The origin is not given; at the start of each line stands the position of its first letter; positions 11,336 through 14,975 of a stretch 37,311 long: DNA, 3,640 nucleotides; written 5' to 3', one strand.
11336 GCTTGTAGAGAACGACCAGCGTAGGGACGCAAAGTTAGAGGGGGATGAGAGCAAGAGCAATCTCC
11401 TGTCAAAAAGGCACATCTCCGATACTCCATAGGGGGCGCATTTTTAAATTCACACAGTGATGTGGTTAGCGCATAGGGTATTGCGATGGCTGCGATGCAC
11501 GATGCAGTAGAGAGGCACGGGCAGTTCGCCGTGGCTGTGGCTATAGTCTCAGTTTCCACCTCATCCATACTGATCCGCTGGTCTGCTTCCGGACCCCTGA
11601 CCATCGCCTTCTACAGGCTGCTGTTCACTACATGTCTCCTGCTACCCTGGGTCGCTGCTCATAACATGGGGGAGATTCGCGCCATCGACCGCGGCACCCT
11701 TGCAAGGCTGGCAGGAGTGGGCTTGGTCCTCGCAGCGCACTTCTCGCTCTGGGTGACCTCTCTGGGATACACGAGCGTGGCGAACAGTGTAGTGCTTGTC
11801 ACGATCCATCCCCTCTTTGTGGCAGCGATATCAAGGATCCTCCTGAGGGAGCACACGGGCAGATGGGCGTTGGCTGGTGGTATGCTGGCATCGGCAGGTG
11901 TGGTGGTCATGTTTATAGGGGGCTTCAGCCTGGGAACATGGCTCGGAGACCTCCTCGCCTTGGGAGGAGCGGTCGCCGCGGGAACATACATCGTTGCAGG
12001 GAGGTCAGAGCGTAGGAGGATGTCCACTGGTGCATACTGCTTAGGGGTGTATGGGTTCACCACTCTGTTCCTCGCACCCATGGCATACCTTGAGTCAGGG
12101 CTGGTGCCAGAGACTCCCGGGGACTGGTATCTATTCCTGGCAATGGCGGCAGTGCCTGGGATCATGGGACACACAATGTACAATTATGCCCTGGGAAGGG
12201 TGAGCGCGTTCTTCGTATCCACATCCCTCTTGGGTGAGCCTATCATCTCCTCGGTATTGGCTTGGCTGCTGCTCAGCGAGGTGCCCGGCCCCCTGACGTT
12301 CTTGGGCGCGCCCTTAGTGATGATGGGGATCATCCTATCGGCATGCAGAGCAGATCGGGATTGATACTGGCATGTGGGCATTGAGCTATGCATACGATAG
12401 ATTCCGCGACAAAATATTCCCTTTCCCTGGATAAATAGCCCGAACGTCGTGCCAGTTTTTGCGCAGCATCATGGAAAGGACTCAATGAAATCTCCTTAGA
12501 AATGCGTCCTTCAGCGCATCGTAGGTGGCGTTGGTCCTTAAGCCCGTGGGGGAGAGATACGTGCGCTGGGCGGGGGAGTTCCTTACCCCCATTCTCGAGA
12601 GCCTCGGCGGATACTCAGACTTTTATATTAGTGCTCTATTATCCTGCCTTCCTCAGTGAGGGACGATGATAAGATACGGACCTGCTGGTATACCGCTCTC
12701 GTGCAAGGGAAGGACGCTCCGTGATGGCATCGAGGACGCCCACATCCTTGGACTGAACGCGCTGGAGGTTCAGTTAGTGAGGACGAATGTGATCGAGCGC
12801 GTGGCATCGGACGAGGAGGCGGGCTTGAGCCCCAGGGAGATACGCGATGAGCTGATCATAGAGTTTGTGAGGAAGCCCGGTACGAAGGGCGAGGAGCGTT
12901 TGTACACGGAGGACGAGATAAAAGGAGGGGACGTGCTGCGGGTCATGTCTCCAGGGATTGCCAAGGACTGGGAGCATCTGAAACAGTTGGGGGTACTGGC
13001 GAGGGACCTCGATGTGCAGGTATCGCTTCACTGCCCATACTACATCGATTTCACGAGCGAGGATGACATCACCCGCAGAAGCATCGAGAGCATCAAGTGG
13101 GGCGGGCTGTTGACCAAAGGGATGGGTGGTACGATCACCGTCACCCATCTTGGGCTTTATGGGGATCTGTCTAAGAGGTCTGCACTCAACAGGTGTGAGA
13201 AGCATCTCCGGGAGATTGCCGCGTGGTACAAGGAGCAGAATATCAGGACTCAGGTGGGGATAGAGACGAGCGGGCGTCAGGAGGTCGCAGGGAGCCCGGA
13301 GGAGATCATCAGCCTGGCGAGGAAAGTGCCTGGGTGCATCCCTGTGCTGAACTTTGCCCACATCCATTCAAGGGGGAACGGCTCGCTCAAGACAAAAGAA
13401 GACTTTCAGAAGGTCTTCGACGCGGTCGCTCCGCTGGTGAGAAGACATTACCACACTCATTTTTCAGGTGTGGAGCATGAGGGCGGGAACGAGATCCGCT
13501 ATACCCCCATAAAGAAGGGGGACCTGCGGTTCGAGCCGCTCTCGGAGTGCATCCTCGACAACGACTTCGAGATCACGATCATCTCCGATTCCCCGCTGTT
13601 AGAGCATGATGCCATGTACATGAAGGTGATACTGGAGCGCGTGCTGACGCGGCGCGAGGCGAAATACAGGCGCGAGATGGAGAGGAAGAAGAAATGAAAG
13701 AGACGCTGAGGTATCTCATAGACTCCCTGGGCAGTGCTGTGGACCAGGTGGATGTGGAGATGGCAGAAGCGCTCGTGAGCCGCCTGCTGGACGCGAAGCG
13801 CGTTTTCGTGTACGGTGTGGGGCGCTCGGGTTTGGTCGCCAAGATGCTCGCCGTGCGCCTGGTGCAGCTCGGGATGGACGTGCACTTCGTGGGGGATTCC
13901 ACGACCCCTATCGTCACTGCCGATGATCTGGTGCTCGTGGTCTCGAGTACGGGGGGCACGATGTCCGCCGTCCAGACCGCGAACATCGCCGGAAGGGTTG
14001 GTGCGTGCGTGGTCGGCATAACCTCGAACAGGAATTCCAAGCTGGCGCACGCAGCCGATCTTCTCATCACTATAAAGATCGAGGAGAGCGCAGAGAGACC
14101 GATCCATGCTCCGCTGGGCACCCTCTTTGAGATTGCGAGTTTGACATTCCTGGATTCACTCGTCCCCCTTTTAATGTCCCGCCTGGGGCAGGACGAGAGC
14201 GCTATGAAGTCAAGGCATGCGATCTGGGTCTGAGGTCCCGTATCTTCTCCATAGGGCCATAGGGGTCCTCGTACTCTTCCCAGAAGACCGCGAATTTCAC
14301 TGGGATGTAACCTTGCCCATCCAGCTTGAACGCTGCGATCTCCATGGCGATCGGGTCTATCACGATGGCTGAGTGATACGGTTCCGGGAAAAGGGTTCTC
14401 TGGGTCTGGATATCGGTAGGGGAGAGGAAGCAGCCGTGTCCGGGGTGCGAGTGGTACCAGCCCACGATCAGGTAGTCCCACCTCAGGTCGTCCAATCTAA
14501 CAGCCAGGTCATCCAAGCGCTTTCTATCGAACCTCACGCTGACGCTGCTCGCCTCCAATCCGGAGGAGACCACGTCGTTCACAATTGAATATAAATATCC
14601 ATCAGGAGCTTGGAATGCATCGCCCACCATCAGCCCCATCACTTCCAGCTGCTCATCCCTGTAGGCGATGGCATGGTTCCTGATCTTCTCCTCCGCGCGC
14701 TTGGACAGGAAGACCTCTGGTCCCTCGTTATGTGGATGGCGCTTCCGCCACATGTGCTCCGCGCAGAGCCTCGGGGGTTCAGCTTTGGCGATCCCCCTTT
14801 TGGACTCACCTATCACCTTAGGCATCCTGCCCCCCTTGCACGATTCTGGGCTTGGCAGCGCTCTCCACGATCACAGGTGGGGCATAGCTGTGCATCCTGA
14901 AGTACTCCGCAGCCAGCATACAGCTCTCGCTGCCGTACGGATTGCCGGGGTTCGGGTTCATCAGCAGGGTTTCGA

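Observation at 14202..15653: Compact Ubl - E2 - JAMM operon with a eukaryote-like UBC enzyme and no E1 in the neighbourhood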

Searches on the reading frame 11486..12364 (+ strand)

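Call 5: search_protein_families(library=pfam, proteins=[window:11486-12364:+], max_evalue=0.01)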
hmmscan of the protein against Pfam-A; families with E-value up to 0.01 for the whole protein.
window:11486-12364:+ (292 aa): 2 families
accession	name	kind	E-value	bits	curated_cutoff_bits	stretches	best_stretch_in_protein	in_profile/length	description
PF00892.27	EamA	-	8.8e-34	117.1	28.2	2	153-285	2-133/135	EamA-like transporter family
PF03151.22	TPT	-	4.8e-09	36.4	30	2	35-130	29-123/291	Triose-phosphate Transporter family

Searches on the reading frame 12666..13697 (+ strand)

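Call 3: search_protein_families(library=pfam, proteins=[window:12666-13697:+], max_evalue=1)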
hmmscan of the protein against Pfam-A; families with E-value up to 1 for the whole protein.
window:12666-13697:+ (343 aa): 2 families
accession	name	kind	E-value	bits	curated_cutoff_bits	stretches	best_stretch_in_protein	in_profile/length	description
PF01261.30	AP_endonuc_2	-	1.7e-18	67.7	31.1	1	105-306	30-226/249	Xylose isomerase-like TIM barrel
PF03851.20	UvdE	-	0.013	15.2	24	1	103-221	86-201/275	UV-endonuclease UvdE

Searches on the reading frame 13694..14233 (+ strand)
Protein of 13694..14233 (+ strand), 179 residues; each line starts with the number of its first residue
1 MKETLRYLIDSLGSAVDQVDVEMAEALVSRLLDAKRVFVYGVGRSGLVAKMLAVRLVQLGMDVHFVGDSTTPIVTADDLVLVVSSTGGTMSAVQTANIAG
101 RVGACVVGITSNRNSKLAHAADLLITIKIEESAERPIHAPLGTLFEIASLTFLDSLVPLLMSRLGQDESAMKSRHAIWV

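Call 3: search_protein_families(library=pfam, proteins=[window:13694-14233:+], max_evalue=1)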
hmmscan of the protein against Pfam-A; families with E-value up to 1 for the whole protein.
window:13694-14233:+ (179 aa): 3 families
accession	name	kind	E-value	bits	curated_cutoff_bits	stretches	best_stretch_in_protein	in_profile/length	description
PF01380.27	SIS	-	3.5e-15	56.4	25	1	31-133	2-110/131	SIS domain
PF13580.11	SIS_2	-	2.2e-05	24.9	27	2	75-111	102-138/138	SIS domain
PF01758.21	SBF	-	0.12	12.4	24.3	1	56-113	43-100/191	Sodium Bile acid symporter family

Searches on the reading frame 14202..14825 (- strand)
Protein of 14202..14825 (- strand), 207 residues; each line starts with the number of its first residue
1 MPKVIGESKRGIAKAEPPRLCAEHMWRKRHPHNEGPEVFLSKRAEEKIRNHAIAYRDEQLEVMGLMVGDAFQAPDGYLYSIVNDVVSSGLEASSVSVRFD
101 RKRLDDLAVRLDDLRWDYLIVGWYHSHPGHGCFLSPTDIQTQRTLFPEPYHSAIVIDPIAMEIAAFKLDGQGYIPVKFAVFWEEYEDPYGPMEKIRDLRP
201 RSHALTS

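Call 3: search_protein_families(library=pfam, proteins=[window:14202-14825:-], max_evalue=1)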
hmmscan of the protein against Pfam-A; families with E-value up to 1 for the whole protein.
window:14202-14825:- (207 aa): 2 families
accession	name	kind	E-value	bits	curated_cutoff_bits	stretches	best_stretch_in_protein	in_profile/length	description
PF01398.27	JAB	-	1.8e-11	44.3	22.5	1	37-143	5-109/117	JAB1/Mov34/MPN/PAD-1 ubiquitin protease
PF14464.11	Prok-JAB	-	7.3e-07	29.5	25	1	51-154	9-100/114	Prokaryotic homologs of the JAB domain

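Call 49: search_protein_families(library=padloc, proteins=[window:14202-14825:-], max_evalue=0.01)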
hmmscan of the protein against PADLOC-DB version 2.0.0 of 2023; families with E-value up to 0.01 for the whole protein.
window:14202-14825:- (207 aa): 2 families
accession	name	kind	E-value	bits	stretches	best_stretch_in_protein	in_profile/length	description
PDLC00895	JAB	-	0.0024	15.5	1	37-149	10-117/162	JAB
PDLC00890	JAB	-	0.0043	14.6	1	35-144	9-114/157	JAB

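Call 50: search_protein_families(library=ncbifam, proteins=[window:14202-14825:-], max_evalue=0.01)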
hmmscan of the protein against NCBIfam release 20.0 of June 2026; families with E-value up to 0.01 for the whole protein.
window:14202-14825:- (207 aa): 1 family
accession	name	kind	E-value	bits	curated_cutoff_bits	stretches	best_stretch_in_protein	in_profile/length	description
NF041370.1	desamp_Halo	equivalog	7.6e-06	25.9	130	1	40-174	3-127/133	desampylase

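Call 63: search_solved_structures(query=window:14202-14825:-, max_evalue=0.001, show_alignments=2)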
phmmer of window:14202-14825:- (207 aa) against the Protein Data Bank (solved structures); distinct sequences matched with E-value up to 0.001: 32.
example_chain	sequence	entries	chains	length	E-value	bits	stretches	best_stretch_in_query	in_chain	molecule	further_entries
6fvt_V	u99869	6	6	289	2.7e-14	56.3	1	38-161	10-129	Ubiquitin carboxyl-terminal hydrolase RPN11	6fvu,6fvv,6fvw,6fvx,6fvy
3jck_G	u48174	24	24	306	3.1e-14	56.1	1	38-161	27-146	Ubiquitin carboxyl-terminal hydrolase RPN11 | 26S PROTEASOME REGULATORY SUBUNIT RPN11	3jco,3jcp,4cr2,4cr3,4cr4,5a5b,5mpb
5u4p_B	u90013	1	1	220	1.1e-13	54.2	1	38-161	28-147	26S proteasome regulatory subunit RPN11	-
4ocl_B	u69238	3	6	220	1.1e-13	54.2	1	38-161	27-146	26S proteasome regulatory subunit RPN11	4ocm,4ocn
5w83_B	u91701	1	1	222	1.2e-13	54.2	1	38-161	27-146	Ubiquitin carboxyl-terminal hydrolase RPN11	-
4owp_B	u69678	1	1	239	1.3e-13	54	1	38-161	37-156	26S proteasome regulatory subunit RPN11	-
4o8x_B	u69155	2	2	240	1.4e-13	53.9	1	38-161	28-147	26S proteasome regulatory subunit RPN11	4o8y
5vfp_c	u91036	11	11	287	1.2e-12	50.9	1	37-164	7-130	26S proteasome non-ATPase regulatory subunit 14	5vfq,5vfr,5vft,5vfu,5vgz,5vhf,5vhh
22mm_c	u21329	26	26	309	1.2e-12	50.9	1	36-164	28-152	26S proteasome non-ATPase regulatory subunit 14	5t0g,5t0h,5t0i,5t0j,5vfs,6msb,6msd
12bm_c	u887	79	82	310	1.2e-12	50.8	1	36-164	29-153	26S proteasome non-ATPase regulatory subunit 14 | Proteasome (Prosome, macropain) 26S subunit, non-ATPase, 14 | RPN11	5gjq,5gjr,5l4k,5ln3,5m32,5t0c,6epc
8amz_V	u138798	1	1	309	1.6e-12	50.4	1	36-161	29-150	26S proteasome regulatory subunit RPN11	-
8usb_c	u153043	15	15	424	2.3e-12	50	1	36-163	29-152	26S proteasome non-ATPase regulatory subunit 14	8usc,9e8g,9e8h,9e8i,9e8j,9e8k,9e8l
9w39_c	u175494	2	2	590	4e-12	49.2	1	36-163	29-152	Ubiquitin C-terminal hydrolase PSMD14,Uncharacterized protein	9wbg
4f7o_A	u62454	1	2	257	1.7e-11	47.1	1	20-168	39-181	COP9 signalosome complex subunit 5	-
5jog_A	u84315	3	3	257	1.7e-11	47.1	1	20-168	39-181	COP9 signalosome complex subunit 5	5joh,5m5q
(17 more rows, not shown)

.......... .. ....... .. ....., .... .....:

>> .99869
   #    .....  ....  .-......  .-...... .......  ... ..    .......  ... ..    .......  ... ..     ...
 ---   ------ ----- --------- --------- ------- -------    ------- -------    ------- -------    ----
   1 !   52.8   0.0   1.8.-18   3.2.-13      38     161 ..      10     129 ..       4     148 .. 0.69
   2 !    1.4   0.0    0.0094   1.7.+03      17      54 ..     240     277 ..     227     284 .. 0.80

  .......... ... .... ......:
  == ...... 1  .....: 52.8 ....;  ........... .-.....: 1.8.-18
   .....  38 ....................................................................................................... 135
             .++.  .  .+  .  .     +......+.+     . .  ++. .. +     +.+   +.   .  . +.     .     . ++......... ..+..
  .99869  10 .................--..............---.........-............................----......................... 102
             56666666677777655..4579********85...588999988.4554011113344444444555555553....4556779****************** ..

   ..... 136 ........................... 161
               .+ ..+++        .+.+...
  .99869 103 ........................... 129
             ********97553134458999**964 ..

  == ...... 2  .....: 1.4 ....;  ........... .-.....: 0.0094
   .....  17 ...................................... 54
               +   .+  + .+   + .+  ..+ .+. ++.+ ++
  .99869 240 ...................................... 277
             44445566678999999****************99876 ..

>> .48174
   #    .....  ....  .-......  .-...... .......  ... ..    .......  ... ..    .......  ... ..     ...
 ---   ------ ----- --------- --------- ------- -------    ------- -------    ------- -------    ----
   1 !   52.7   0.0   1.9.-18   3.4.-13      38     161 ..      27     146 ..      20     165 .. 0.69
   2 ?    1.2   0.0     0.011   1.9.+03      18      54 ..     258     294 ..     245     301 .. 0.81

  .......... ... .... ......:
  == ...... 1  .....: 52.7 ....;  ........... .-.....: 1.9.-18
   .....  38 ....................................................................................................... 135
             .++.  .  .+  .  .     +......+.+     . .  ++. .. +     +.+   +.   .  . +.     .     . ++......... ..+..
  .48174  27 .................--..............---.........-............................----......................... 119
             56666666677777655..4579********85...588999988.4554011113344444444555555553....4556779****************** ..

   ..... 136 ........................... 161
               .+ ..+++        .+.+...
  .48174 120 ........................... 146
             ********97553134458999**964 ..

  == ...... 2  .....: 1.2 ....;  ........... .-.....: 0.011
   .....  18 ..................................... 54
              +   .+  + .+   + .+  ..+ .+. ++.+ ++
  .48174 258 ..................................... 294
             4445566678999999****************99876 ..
